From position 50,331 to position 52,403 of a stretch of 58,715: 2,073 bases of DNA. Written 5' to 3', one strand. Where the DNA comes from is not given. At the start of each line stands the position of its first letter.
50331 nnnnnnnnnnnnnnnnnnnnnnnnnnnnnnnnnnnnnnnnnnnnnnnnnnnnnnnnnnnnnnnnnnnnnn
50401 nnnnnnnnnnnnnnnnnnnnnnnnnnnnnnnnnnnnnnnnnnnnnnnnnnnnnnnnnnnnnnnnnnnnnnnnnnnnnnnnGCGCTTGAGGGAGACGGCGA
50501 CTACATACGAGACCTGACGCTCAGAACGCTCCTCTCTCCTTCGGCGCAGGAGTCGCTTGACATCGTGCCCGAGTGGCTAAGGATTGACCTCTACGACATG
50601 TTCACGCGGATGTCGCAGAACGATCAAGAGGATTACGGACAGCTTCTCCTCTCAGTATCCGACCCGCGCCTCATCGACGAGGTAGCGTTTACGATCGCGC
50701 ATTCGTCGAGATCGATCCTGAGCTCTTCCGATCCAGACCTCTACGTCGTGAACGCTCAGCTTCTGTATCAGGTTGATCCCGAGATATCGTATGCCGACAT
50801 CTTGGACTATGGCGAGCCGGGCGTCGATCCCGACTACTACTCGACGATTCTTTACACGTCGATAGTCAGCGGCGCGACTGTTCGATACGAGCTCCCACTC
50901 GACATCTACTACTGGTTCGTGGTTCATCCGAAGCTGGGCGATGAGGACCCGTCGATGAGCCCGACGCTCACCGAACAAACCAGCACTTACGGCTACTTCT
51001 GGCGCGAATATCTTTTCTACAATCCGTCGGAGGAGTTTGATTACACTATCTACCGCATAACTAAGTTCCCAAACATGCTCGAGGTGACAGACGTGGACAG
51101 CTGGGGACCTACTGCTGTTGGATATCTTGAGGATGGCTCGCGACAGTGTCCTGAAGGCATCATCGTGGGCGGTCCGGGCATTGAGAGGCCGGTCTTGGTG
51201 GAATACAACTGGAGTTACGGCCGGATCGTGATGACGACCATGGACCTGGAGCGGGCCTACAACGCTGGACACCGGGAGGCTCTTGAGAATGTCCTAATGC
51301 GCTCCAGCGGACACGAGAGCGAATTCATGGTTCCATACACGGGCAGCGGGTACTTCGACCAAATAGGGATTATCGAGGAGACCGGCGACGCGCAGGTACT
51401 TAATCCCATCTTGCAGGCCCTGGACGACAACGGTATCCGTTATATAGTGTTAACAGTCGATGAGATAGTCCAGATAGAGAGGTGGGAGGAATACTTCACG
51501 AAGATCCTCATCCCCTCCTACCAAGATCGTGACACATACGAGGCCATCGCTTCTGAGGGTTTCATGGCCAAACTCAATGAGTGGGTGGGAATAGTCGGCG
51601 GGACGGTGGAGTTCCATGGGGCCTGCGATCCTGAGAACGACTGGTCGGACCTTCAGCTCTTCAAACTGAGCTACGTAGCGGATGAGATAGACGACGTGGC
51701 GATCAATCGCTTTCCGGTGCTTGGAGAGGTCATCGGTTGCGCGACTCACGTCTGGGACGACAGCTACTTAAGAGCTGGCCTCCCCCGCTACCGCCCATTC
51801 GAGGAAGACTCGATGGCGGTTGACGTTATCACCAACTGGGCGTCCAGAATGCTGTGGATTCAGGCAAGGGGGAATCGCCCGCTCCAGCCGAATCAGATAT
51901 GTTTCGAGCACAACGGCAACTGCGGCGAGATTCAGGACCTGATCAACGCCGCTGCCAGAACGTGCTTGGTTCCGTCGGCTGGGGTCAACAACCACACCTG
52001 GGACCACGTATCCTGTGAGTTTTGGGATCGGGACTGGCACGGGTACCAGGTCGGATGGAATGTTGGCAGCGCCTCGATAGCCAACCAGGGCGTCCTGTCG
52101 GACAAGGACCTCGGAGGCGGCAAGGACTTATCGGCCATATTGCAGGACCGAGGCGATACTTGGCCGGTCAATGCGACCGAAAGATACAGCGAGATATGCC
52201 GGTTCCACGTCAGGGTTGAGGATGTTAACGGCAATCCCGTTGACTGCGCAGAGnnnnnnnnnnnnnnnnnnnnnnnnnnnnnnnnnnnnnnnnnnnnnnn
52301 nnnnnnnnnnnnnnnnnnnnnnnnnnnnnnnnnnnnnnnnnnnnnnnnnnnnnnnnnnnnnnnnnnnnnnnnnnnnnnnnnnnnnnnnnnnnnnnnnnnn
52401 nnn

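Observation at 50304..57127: Tandem giant exported PNGase/transglutaminase-fold paralogs with a Cys-His-Gln variant triad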

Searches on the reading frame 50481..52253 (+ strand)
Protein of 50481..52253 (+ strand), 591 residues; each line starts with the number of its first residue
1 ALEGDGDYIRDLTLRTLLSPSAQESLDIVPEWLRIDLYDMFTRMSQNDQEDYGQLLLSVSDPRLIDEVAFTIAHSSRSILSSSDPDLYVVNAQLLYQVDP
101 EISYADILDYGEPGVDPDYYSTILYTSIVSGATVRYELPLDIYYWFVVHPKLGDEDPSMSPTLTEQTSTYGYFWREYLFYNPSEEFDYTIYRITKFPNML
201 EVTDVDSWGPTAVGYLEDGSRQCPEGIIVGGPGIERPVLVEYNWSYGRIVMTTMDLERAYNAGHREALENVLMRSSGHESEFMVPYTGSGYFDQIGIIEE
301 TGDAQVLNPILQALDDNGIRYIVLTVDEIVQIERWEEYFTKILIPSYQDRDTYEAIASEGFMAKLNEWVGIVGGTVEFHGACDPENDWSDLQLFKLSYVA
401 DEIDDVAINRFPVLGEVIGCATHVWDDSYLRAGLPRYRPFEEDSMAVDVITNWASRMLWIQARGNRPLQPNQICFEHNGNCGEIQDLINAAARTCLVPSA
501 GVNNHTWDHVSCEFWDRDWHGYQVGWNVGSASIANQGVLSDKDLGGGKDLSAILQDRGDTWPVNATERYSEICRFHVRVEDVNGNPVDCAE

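Call 49: predict_structure(alignment_id=A3)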
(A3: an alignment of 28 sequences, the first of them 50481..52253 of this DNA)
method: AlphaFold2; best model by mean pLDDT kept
length: 591 residues; sequences in the alignment: 28
mean_pLDDT: 78.0   pTM: 0.79
mean pLDDT of the five models: 78.0, 77.7, 76.3, 69.2, 65.9
residues with pLDDT >= 90: 238; 70-90: 187; 50-70: 77; < 50: 89
segments of 3 or more residues with pLDDT < 50: 1-12, 165-172, 461-479, 504-509, 535-564, 568-570, 572-575, 589-591
pLDDT, mean of each block of 10 residues (from residue 1): 37 68 95 88 91 96 94 82 83 91 95 91 93 92 84 54 47 66 72 88 78 81 76 81 83 94 93 79 82 92 95 95 95 87 96 94 90 91 93 90 89 90 86 74 91 76 35 45 73 88 47 80 72 52 35 41 48 52 57 38
secondary structure, 60 per line:
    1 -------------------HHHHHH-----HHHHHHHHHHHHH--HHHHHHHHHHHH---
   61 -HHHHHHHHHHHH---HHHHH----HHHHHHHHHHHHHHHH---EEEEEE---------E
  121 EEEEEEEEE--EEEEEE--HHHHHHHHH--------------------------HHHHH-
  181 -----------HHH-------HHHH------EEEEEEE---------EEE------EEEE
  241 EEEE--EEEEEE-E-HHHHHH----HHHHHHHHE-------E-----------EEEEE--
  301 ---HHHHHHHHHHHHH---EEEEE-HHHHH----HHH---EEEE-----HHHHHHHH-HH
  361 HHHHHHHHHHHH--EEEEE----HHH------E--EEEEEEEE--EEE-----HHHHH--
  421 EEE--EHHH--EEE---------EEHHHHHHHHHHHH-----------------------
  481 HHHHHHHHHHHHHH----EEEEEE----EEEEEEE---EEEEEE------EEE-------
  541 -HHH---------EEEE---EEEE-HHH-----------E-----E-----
elements in order: H20-25 H31-43 H46-57 H62-73 H77-81 H86-101 E105-110 E120-129 E132-137 H140-148 H175-179 H202-205 E212-218 E228-230 E237-244 E247-252 H256-261 H266-273 E294-298 H304-316 E320-324 H326-330 E341-344 H350-357 H359-372 E375-379 E396-403 E406-408 H414-418 E421-423 E432-434 H446-457 H481-494 E499-504 E509-515 E519-524 E531-533 E554-557 E561-564

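Call 53: fold_search(model_id=the predicted structure, library=pdb)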
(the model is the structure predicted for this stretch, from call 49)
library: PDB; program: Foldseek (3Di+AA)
matches with E <= 10: 942; with E <= 0.001: 0
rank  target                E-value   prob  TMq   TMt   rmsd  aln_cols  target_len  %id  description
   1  5kdx_A                1.7e-03  0.98  0.23  0.16  11.0       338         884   11  IMPa metallopeptidase in complex with T-antigen (released 2017-01-11)
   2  8zn5_J                5.7e-03  0.96  0.14  0.18   5.9       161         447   13  Crystal Structure of Designed Clock Protein KaiC (released 2025-04-16)
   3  5kdw_A                7.5e-03  0.99  0.23  0.16   5.7       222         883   10  IMPa metallopeptidase from Pseudomonas aeruginosa (released 2017-01-11)
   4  5kdv                  9.4e-03  0.94  0.24  0.17  12.8       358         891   10  IMPa metallopeptidase from Pseudomonas aeruginosa (released 2017-01-11)
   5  8zn6_L                2.6e-02  0.85  0.14  0.16   5.4       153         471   12  Crystal Structure of Designed Clock Protein KaiC (released 2025-04-16)
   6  6iru_B                2.8e-02  0.99  0.12  0.33   3.2        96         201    9  Crystal structure of Peptidase E from Deinococcus radiodurans in P6422 space group (released 2019-11-20)
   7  3k0a_E                3.5e-02  0.91  0.12  0.14   4.8       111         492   14  Crystal structure of the phosphorylation-site mutant S431A of the KaiC circadian clock protein (released 2010-03-31)
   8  8jbt_B                3.9e-02  0.87  0.13  0.31   9.7       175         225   16  B12-binding domain from Chloracidobacterium thermophilum MerR family protein, anaerobic light state (released 2024-11-13)
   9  8fwj_A                4.6e-02  0.75  0.11  0.12   5.8       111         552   13  Structure of dodecameric KaiC-RS-S413E/S414E complexed with KaiB-RS solved by cryo-EM (released 2023-03-22)
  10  7uqv_A                5.2e-02  0.97  0.13  0.27   4.5       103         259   14  Pseudobacteroides cellulosolvens pseudo-CphB (released 2022-08-10)
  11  8zn6_A                5.2e-02  0.80  0.14  0.16   5.4       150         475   13  Crystal Structure of Designed Clock Protein KaiC (released 2025-04-16)
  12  7dxq_B                5.5e-02  0.18  0.15  0.18  20.9       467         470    7  Crystal Structure of Cyanobacterial Circadian Clock Protein KaiC (released 2022-04-27)
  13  3k09_E                5.8e-02  0.72  0.13  0.15   5.2       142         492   10  Crystal structure of the phosphorylation-site mutant S431D of the KaiC circadian clock protein (released 2010-03-31)
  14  8zn7_C                5.8e-02  0.44  0.14  0.17   9.8       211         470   11  Crystal Structure of Designed Clock Protein KaiC (released 2025-04-16)
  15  4ijm_E                7.3e-02  0.38  0.16  0.18  22.1       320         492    8  Crystal structure of circadian clock protein KaiC A422V mutant (released 2013-02-13)
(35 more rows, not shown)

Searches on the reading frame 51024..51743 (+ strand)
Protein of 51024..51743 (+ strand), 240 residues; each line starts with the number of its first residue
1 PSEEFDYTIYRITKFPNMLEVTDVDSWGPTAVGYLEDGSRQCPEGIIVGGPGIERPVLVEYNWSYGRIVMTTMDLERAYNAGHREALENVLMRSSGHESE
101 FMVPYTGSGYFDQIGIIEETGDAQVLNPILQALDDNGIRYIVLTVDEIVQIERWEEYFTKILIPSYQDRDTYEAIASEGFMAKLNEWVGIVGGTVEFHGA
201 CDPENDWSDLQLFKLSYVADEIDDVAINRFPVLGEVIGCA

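Call 63: find_homologous_proteins(query=window:51024-51743:+, max_evalue=0.001)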
Query window:51024-51743:+ (240 aa): 1 proteins with E <= 0.001 among 294 candidates.
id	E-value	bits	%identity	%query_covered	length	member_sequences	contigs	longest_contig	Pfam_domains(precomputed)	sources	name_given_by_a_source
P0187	1.5e-5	43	31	35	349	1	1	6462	-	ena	-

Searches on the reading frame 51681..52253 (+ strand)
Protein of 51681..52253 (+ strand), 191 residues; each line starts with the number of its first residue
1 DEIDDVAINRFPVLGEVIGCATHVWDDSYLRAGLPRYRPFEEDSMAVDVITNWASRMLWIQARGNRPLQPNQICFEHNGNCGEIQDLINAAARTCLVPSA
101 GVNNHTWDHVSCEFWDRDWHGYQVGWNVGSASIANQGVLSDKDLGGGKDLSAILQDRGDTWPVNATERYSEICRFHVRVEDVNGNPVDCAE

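Call 40: search_solved_structures(query=A2, max_evalue=10, show_alignments=5)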
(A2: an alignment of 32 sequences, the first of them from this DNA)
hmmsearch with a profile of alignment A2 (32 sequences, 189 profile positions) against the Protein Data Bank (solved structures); distinct sequences matched with E-value up to 10: 5.
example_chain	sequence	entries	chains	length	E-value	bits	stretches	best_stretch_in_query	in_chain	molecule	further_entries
2f4m_A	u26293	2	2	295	3.6e-08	36.6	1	48-168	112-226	peptide N-glycanase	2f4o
1x3w_A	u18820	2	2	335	2.3e-05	27.4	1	63-167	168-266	peptide:N-glycanase | peptide: N-glycanase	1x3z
3esw_A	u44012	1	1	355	2.6e-05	27.2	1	63-167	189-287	Peptide-N(4)-(N-acetyl-beta-glucosaminyl)asparagine amidase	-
8boq_C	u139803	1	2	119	0.71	12.8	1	37-107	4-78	Nitrogenase iron-iron protein delta chain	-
5wy3_A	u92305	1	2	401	1.4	11.8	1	83-111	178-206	Putative uncharacterized protein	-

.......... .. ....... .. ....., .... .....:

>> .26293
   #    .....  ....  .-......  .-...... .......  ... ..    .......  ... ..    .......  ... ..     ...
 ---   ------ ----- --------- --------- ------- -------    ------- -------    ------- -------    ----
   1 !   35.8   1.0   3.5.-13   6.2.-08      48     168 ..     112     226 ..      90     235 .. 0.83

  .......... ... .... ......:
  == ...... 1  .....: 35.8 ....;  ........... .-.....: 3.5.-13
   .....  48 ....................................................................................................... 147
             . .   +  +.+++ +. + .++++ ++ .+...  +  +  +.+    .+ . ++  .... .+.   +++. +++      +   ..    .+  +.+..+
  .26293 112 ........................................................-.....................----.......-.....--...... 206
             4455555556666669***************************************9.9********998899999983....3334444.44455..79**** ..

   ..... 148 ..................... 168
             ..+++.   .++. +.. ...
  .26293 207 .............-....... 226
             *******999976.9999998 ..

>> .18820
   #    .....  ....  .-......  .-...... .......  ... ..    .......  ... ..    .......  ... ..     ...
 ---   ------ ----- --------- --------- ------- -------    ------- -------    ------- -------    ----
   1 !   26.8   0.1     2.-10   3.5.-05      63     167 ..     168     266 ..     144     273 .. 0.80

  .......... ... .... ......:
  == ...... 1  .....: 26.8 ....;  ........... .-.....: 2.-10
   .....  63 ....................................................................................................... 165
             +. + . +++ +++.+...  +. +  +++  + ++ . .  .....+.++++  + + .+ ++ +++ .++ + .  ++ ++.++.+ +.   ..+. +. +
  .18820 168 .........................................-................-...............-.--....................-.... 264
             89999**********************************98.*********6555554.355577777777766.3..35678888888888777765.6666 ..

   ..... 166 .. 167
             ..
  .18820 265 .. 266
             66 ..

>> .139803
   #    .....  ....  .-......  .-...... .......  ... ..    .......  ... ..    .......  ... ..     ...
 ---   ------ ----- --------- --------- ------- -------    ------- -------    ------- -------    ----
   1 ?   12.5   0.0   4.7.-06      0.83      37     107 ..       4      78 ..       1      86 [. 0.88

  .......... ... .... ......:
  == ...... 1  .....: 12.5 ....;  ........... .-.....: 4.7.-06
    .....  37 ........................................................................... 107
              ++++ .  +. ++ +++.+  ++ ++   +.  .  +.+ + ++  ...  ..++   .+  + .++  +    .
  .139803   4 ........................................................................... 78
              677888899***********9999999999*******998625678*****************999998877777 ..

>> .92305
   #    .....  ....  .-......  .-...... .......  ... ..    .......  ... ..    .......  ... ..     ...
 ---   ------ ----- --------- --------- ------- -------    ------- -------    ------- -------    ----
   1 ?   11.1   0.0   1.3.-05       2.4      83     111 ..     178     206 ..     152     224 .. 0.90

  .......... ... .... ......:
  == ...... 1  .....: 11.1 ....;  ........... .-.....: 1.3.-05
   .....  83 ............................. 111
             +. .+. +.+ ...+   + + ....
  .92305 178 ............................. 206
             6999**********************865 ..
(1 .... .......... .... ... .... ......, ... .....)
